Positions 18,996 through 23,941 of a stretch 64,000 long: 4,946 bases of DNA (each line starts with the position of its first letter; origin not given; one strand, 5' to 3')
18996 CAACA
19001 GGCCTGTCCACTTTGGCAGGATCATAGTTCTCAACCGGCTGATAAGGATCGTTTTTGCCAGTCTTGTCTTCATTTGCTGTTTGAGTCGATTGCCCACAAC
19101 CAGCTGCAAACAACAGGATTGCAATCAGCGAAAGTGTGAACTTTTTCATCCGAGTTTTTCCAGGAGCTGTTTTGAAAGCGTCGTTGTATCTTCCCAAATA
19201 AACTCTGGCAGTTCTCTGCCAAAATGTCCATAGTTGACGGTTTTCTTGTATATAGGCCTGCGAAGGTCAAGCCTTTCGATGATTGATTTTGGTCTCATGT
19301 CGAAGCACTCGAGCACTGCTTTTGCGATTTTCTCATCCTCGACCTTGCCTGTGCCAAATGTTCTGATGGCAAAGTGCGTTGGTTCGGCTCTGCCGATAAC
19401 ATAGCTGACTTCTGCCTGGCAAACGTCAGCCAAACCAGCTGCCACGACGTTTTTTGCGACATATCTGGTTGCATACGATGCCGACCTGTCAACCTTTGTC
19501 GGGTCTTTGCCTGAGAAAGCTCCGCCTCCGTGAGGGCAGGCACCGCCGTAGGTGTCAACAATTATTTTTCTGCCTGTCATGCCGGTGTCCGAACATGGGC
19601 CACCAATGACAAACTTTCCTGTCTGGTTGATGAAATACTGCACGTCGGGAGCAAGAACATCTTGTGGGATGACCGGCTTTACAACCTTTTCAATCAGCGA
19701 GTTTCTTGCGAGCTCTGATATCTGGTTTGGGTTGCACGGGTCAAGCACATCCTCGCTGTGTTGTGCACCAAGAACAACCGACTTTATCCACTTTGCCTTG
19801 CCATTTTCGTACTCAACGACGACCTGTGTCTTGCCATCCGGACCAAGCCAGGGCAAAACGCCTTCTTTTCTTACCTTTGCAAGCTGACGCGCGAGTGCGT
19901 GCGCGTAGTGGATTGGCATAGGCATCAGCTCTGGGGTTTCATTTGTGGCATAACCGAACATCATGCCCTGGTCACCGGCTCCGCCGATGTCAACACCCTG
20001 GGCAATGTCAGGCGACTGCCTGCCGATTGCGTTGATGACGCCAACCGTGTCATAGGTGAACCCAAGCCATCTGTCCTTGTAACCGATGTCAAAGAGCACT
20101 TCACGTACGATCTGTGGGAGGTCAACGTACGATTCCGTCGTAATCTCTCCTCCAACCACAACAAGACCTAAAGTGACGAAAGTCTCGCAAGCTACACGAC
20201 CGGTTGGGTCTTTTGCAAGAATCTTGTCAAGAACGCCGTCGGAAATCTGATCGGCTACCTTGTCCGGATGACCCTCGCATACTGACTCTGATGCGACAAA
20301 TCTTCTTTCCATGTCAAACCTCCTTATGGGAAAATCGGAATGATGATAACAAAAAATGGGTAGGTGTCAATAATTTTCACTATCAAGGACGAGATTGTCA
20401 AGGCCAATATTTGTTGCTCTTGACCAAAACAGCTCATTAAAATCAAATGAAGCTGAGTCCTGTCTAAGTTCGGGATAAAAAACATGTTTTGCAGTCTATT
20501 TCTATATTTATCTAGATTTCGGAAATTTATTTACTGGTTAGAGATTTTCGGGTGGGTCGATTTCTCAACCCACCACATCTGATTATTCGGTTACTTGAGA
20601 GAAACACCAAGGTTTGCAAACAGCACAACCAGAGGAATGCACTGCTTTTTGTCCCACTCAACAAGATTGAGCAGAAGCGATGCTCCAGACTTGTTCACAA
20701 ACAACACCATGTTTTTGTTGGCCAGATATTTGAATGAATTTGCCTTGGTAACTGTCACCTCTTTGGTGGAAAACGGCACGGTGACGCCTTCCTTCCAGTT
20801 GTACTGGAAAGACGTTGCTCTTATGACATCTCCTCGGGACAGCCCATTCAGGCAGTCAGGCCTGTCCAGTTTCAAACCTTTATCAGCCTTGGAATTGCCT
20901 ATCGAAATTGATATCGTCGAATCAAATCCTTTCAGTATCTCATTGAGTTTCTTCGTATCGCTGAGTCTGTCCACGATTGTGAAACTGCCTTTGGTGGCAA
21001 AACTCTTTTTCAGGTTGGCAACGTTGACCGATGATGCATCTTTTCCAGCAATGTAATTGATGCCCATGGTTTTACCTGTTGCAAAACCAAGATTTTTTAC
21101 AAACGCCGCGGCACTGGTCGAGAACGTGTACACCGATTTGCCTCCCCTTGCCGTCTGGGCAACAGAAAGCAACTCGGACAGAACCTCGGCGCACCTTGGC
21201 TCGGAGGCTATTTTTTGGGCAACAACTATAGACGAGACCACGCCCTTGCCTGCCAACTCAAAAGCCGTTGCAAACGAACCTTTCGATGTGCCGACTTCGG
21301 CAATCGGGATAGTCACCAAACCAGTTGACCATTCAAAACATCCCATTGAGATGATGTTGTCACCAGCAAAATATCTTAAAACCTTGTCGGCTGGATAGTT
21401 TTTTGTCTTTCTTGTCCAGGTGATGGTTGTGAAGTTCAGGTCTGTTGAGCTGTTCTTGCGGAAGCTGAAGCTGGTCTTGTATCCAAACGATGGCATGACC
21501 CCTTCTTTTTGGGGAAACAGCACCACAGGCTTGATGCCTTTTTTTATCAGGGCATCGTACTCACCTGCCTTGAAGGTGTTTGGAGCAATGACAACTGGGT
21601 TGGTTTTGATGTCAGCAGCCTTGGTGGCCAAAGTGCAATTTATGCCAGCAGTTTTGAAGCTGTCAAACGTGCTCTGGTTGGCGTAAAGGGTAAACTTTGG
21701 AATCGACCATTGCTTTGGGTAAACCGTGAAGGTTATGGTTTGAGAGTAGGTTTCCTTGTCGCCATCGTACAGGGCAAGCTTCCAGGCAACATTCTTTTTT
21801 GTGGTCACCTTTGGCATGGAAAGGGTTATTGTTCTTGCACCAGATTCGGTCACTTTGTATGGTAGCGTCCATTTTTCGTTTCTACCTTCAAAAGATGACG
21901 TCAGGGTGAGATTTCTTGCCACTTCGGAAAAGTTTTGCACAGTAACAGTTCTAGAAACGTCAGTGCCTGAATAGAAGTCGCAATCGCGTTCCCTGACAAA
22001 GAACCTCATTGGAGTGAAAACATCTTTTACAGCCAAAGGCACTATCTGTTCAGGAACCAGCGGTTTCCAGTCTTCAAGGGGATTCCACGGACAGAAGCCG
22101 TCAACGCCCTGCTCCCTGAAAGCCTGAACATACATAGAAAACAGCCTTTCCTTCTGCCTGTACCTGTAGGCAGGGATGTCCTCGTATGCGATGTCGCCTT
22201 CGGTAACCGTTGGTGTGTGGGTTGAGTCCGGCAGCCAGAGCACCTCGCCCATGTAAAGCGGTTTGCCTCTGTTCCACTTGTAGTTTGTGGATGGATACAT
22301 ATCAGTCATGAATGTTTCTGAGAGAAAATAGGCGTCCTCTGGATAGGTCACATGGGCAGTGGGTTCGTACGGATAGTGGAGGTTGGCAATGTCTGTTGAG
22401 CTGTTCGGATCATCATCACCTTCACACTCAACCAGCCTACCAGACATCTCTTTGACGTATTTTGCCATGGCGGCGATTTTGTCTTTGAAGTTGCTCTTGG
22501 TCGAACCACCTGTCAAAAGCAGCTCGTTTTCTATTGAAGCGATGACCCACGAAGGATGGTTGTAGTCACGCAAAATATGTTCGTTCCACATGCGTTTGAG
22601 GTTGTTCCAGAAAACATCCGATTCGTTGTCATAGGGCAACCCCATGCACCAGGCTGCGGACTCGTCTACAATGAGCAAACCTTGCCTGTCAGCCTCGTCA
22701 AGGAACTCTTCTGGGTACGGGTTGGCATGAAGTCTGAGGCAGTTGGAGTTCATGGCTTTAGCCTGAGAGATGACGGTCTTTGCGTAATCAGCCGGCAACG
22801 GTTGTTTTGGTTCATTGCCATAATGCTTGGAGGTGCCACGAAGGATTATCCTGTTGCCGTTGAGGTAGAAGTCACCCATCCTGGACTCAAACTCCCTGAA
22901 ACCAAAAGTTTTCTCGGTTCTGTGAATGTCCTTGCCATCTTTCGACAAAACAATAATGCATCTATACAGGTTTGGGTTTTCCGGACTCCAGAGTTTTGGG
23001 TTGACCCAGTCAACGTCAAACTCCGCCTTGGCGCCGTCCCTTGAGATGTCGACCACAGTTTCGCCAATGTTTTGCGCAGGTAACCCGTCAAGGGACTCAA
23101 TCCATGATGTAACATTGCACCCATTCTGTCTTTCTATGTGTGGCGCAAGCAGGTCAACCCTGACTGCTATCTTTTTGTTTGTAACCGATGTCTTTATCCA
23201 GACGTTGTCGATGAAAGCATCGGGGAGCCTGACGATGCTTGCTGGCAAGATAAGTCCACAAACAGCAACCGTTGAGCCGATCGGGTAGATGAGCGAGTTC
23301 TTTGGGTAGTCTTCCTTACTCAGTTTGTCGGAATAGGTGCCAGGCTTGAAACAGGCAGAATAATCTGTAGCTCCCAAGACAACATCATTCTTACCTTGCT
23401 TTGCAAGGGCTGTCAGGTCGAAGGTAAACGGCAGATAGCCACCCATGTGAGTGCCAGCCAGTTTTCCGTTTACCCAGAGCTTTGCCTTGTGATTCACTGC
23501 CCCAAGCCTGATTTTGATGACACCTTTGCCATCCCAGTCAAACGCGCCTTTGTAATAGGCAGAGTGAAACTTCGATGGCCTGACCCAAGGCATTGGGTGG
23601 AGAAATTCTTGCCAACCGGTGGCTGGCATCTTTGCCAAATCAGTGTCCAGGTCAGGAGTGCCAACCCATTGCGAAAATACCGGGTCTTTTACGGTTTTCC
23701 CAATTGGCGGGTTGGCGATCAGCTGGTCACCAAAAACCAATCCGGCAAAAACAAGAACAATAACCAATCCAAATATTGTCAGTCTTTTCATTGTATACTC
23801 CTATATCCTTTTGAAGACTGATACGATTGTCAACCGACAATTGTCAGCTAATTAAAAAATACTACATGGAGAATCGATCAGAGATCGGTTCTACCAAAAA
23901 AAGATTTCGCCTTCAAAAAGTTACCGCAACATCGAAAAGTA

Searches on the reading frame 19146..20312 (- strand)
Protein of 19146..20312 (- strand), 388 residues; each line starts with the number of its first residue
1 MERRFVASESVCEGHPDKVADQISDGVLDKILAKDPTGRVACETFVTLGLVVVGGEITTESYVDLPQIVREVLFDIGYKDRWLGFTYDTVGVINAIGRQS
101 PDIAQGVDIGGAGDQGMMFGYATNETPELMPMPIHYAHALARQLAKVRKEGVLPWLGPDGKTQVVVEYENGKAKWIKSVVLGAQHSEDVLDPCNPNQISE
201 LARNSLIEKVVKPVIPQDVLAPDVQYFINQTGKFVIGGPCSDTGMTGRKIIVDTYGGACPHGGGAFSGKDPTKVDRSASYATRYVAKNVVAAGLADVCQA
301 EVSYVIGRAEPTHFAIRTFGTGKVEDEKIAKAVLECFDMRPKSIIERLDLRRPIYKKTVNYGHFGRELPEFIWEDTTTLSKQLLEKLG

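Call 27: search_protein_families(library=pfam, proteins=[window:19146-20312:-], max_evalue=0.001)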
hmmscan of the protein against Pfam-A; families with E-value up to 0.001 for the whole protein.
window:19146-20312:- (388 aa): 3 families
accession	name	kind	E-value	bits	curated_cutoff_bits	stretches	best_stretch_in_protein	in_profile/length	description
PF02773.21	S-AdoMet_synt_C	-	5.7e-62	208.1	25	1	236-374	1-137/138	S-adenosylmethionine synthetase, C-terminal domain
PF02772.21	S-AdoMet_synt_M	-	8.6e-42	142.5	29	1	111-234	3-120/120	S-adenosylmethionine synthetase, central domain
PF00438.25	S-AdoMet_synt_N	-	1.5e-37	128.5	33.1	1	5-101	3-99/99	S-adenosylmethionine synthetase, N-terminal domain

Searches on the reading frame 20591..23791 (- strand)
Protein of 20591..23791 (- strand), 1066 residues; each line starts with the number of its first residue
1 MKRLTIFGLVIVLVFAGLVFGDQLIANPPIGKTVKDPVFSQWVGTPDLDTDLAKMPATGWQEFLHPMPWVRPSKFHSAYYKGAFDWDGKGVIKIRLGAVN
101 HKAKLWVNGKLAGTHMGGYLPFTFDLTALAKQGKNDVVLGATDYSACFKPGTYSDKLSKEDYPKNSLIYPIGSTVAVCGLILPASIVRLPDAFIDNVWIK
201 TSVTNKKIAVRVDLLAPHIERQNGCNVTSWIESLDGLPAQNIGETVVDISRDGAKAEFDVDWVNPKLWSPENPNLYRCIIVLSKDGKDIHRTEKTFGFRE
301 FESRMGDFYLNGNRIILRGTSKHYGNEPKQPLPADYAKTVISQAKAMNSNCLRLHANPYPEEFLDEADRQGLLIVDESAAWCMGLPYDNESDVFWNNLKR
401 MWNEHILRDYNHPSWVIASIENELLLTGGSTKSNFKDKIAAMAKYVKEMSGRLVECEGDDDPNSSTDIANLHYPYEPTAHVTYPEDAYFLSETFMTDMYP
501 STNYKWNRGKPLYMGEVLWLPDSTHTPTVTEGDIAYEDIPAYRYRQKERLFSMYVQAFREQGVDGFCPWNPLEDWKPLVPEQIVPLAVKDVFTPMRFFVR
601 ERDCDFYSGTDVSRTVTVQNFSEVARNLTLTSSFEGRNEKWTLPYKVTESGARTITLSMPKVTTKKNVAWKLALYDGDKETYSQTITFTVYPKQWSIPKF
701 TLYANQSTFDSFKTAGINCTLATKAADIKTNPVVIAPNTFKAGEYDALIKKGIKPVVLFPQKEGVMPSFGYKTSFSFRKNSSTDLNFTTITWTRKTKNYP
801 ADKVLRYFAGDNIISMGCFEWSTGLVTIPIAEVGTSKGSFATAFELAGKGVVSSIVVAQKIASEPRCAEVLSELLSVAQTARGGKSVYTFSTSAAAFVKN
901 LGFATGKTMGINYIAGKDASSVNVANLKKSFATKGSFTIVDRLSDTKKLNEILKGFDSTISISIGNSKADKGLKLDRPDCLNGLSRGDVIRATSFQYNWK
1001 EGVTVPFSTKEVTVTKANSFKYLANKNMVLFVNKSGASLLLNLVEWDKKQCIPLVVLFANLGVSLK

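Call 27: search_protein_families(library=pfam, proteins=[window:20591-23791:-], max_evalue=0.001)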
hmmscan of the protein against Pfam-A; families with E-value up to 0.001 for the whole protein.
window:20591-23791:- (1066 aa): 3 families
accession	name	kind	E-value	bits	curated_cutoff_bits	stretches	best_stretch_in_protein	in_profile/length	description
PF00703.27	Glyco_hydro_2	-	2.8e-15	57.5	23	1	193-299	2-109/109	Glycosyl hydrolases family 2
PF02836.23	Glyco_hydro_2_C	-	8.5e-15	55.1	21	1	305-473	5-178/302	Glycosyl hydrolases family 2, TIM barrel domain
PF02837.24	Glyco_hydro_2_N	-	9.5e-10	39.1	28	1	85-145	78-137/169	Glycosyl hydrolases family 2, sugar binding domain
